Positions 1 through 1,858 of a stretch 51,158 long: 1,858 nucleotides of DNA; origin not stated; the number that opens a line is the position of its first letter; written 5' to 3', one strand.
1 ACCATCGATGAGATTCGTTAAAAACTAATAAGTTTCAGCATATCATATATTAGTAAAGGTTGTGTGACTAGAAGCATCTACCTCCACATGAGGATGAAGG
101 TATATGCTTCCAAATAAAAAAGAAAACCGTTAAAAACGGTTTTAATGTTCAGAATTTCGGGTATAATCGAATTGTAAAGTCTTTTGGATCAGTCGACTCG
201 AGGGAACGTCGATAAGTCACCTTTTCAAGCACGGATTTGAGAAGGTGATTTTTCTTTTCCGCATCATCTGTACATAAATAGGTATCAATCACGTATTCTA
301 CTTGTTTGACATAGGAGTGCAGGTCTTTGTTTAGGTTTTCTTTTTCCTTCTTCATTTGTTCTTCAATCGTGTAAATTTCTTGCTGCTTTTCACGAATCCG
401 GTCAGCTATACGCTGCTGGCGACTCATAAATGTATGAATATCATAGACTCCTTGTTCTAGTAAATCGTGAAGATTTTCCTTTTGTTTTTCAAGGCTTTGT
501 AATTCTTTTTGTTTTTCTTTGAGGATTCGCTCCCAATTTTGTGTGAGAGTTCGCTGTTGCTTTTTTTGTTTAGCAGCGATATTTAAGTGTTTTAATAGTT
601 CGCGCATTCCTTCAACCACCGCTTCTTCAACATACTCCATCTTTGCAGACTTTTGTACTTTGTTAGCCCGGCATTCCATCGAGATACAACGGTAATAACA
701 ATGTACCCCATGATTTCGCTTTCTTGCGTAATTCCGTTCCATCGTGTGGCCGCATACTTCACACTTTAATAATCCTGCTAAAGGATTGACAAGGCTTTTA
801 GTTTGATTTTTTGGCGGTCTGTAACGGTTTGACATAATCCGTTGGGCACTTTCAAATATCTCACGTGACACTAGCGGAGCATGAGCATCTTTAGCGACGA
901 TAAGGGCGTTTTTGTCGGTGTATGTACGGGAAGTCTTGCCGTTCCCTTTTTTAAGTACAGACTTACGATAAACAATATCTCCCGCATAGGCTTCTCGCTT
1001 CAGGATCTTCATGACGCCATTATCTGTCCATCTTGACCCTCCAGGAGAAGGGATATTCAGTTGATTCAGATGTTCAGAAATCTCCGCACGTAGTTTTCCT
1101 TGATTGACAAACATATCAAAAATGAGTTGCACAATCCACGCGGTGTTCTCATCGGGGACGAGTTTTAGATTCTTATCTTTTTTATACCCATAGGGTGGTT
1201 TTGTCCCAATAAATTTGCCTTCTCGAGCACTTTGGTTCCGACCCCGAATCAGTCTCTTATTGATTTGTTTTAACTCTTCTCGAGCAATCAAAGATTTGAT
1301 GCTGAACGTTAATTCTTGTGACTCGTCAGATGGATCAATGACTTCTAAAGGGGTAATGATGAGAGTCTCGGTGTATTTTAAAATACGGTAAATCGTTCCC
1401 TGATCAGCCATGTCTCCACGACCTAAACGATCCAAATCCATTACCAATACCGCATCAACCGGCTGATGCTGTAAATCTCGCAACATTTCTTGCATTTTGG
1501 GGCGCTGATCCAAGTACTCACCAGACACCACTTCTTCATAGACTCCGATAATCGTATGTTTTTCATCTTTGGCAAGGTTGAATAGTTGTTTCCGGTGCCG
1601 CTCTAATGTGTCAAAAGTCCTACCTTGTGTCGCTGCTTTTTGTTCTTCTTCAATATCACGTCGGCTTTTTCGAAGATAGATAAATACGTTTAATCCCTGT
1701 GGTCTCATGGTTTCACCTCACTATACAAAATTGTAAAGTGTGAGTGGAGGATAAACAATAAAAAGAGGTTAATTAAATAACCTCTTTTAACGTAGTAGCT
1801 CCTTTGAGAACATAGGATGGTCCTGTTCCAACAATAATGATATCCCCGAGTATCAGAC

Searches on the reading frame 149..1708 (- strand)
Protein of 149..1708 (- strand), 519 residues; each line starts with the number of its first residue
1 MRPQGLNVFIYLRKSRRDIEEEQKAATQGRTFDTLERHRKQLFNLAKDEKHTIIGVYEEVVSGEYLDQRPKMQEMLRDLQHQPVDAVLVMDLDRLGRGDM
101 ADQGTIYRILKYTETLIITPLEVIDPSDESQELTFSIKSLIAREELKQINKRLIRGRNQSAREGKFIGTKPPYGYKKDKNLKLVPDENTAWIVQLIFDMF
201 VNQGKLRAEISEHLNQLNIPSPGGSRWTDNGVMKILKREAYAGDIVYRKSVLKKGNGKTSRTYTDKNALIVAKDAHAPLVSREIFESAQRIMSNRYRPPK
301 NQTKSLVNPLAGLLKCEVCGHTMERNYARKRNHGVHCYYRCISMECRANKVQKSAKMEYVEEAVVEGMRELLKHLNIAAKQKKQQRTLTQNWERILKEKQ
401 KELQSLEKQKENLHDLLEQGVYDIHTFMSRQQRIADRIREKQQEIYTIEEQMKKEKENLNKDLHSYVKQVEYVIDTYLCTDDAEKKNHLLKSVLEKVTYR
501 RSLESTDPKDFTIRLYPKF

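Call 13: search_protein_families(library=phrogs, proteins=[window:149-1708:-], max_evalue=0.00001)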
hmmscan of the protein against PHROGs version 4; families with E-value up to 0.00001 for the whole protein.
window:149-1708:- (519 aa): 2 families
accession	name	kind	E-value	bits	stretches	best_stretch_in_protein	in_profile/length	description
phrog_95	-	integration and excision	8.1e-112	375.9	1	2-506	84-562/651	integrase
phrog_125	-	DNA, RNA and nucleotide metabolism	2.7e-27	96.9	1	7-294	21-250/254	DNA invertase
